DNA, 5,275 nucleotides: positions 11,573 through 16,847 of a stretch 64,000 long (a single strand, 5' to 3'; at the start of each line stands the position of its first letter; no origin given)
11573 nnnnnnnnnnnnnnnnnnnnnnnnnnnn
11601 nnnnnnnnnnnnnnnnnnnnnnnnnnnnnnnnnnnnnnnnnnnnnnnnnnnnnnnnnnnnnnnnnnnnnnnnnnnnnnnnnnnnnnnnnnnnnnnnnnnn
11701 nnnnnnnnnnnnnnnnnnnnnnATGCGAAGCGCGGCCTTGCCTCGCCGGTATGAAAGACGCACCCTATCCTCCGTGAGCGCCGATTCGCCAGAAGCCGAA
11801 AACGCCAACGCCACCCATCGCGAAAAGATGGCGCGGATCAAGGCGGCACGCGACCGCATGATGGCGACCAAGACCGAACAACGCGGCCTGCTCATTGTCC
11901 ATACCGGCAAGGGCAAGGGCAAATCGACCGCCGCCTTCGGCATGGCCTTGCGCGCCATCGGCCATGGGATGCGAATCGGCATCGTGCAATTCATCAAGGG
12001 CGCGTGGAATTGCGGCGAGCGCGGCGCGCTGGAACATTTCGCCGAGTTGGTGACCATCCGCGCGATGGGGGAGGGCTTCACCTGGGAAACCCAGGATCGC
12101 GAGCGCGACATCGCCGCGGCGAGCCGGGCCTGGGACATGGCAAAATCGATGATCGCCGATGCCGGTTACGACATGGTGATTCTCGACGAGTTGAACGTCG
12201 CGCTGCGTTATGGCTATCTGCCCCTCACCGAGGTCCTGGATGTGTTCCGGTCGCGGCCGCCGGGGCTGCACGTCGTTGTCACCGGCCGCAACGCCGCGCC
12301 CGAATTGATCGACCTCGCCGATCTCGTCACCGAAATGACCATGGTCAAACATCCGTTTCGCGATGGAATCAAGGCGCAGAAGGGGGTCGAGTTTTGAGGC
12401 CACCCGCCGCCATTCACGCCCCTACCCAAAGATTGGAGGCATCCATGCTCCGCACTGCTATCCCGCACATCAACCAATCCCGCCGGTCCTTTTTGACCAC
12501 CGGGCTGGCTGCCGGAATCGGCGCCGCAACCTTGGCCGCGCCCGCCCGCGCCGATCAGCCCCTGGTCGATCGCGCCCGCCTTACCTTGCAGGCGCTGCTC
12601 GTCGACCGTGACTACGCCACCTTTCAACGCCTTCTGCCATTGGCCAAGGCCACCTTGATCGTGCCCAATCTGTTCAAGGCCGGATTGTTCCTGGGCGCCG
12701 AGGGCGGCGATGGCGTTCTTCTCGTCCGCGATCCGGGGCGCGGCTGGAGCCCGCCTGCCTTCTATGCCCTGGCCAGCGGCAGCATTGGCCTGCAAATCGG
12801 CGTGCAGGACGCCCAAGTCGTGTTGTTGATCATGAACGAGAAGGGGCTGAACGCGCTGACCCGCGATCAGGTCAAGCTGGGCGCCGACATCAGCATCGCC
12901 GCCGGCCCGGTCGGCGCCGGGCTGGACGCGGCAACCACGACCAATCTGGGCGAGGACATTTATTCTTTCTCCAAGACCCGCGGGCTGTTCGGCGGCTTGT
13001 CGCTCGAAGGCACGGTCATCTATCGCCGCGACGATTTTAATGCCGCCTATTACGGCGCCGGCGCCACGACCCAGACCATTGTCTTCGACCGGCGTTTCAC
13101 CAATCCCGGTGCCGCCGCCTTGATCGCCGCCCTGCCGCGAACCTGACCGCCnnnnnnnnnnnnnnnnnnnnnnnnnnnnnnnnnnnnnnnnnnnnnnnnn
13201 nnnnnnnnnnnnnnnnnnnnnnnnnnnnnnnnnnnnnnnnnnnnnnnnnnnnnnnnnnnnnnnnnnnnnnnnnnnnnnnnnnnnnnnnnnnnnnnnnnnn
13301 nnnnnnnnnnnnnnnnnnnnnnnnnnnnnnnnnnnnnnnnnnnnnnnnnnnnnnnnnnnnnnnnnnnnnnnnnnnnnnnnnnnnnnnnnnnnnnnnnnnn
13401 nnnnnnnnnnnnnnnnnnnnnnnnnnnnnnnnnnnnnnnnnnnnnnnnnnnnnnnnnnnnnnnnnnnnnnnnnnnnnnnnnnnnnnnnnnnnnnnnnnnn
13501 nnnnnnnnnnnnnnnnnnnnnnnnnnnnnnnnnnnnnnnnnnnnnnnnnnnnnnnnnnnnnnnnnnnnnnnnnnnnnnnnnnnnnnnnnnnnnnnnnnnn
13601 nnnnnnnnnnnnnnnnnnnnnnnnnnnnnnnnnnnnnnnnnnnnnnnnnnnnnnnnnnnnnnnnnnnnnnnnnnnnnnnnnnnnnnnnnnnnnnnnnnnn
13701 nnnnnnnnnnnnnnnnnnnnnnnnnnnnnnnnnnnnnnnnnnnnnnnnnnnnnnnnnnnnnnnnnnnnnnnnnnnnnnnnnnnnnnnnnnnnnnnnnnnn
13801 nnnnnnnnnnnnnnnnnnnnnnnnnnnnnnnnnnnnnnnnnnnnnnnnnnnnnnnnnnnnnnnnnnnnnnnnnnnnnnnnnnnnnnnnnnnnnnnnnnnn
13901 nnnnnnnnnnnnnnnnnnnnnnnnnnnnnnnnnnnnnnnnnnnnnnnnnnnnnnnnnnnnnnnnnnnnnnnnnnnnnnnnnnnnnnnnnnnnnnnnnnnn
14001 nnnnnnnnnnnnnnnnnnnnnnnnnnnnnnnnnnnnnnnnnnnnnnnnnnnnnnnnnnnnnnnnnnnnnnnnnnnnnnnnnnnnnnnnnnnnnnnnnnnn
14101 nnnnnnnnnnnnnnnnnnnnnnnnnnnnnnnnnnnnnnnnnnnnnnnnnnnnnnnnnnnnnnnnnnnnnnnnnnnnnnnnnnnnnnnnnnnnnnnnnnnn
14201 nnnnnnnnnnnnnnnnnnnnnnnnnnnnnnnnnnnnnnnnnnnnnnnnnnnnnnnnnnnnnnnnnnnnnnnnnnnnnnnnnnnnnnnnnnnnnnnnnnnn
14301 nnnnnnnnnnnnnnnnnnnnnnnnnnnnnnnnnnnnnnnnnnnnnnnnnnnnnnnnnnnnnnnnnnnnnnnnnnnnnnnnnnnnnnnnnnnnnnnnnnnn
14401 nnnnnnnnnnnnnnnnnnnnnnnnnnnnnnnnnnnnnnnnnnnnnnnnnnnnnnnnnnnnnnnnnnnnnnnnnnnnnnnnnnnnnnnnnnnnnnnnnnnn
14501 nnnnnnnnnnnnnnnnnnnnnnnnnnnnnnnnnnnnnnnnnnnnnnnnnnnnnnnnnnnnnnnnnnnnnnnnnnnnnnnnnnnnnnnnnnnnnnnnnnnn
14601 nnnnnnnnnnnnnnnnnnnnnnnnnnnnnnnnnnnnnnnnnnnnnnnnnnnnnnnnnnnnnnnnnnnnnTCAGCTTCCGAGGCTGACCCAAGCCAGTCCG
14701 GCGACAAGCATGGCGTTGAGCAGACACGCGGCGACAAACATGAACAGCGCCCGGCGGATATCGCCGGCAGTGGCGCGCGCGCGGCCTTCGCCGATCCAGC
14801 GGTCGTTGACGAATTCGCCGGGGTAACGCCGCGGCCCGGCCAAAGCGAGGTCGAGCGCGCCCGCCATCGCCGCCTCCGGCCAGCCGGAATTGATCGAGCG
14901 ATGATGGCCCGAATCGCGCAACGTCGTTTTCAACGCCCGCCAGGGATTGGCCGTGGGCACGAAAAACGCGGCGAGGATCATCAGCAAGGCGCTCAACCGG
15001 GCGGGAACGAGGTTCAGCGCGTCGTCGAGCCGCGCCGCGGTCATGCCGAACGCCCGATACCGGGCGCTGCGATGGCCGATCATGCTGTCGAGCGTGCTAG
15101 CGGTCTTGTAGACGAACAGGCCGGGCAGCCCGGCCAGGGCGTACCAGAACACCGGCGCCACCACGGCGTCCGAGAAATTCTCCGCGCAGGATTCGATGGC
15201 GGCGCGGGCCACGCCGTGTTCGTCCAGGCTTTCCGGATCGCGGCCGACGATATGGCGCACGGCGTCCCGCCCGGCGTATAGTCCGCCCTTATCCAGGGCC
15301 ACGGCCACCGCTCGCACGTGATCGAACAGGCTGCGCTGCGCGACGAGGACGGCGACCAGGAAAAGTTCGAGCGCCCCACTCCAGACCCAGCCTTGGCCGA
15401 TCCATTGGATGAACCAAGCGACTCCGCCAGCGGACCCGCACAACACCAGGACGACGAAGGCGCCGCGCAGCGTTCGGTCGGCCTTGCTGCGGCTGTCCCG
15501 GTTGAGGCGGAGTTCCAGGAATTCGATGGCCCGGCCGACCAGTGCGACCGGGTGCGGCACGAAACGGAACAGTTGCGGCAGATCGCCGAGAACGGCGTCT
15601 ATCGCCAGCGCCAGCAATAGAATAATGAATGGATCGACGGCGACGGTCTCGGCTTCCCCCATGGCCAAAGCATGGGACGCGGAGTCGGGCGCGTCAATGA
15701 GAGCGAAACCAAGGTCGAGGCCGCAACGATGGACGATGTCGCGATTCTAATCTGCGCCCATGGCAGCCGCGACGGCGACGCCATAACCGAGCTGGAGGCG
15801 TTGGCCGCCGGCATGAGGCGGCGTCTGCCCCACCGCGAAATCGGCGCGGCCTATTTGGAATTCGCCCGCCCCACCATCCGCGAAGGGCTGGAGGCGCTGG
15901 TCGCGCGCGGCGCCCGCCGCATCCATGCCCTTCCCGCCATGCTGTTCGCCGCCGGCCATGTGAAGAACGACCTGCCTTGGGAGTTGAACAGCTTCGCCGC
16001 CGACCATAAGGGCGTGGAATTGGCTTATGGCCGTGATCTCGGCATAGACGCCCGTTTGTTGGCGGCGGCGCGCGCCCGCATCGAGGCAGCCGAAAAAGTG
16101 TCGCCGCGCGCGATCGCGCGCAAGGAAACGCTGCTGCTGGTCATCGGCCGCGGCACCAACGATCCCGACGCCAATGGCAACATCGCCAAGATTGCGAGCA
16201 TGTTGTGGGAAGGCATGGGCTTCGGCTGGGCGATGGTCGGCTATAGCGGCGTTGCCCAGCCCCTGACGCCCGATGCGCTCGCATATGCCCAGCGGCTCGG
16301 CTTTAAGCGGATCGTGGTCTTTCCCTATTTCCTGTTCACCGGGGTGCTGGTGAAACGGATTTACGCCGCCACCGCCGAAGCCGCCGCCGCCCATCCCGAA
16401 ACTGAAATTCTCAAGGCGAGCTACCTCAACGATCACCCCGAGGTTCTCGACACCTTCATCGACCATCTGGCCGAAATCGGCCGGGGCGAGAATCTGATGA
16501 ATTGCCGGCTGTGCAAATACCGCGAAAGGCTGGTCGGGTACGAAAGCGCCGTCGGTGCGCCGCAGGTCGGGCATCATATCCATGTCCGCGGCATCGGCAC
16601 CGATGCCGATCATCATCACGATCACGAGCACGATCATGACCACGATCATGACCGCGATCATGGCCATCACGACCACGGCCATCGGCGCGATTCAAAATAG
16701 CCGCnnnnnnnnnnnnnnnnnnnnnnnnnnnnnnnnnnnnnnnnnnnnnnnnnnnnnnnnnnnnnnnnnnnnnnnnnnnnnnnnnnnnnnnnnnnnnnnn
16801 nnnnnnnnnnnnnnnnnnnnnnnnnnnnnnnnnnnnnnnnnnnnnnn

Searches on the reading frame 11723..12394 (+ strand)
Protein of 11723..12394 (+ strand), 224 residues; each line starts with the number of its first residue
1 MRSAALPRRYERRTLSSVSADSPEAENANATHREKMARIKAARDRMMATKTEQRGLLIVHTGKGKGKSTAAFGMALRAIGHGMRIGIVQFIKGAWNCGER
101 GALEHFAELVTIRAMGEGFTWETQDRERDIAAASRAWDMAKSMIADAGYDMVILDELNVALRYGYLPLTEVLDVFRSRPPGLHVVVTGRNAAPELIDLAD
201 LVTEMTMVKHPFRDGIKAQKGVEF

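Call 20: search_protein_families(library=pfam, proteins=[window:11723-12394:+], max_evalue=0.001)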
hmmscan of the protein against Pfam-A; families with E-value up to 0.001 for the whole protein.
window:11723-12394:+ (224 aa): 2 families
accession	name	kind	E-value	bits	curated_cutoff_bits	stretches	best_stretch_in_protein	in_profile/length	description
PF02572.21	CobA_CobO_BtuR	-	2.8e-70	236.4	25.7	1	53-224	1-172/172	ATP:corrinoid adenosyltransferase BtuR/CobO/CobP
PF12557.13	Co_AT_N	-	3.2e-05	24.2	21.4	1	28-47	5-26/26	Cob(I)alamin adenosyltransferase N terminal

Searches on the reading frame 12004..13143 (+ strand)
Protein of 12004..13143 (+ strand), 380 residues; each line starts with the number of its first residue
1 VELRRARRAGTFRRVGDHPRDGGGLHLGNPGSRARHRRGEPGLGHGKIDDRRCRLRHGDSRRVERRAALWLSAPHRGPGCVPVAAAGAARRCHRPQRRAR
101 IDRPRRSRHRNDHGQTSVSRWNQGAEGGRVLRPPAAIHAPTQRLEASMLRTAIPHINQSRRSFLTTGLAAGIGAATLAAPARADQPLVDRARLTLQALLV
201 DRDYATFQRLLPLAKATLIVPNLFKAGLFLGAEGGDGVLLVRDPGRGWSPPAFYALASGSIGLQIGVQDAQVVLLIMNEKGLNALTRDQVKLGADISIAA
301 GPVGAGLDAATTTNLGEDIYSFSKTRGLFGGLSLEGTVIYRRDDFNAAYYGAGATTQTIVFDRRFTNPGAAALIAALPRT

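Call 20: search_protein_families(library=pfam, proteins=[window:12004-13143:+], max_evalue=0.001)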
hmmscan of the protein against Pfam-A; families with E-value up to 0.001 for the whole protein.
window:12004-13143:+ (380 aa): 1 family
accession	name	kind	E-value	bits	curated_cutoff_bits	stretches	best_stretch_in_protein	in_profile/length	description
PF04366.17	Ysc84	-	2.3e-35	121.6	25.1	1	258-377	2-124/127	Las17-binding protein actin regulator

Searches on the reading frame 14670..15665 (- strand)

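Call 20: search_protein_families(library=pfam, proteins=[window:14670-15665:-], max_evalue=0.001)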
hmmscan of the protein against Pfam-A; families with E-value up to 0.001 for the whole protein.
window:14670-15665:- (331 aa): 1 family
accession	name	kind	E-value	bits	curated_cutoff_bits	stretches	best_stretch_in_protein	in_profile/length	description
PF03186.18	CobD_Cbib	-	1e-95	320.7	34.4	1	16-308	1-280/282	CobD/Cbib protein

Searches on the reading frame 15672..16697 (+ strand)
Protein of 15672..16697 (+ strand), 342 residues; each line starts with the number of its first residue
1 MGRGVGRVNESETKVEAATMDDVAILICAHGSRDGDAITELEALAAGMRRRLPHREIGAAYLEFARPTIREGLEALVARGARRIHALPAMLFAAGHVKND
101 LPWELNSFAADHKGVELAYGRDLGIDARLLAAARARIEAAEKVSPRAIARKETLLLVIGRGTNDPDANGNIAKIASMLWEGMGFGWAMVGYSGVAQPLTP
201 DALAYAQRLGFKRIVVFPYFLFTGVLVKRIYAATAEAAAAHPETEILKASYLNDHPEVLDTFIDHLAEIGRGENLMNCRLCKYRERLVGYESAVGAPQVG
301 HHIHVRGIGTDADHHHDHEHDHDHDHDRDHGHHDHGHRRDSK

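Call 20: search_protein_families(library=pfam, proteins=[window:15672-16697:+], max_evalue=0.001)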
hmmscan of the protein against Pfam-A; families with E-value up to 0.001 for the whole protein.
window:15672-16697:+ (342 aa): 2 families
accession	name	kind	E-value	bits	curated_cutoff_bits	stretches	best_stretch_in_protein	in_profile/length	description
PF01903.22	CbiX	-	3.9e-52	175.4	22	2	30-133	1-104/106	CbiX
PF06180.16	CbiK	-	0.00015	21.6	26.2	0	15-102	135-218/262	Cobalt chelatase (CbiK)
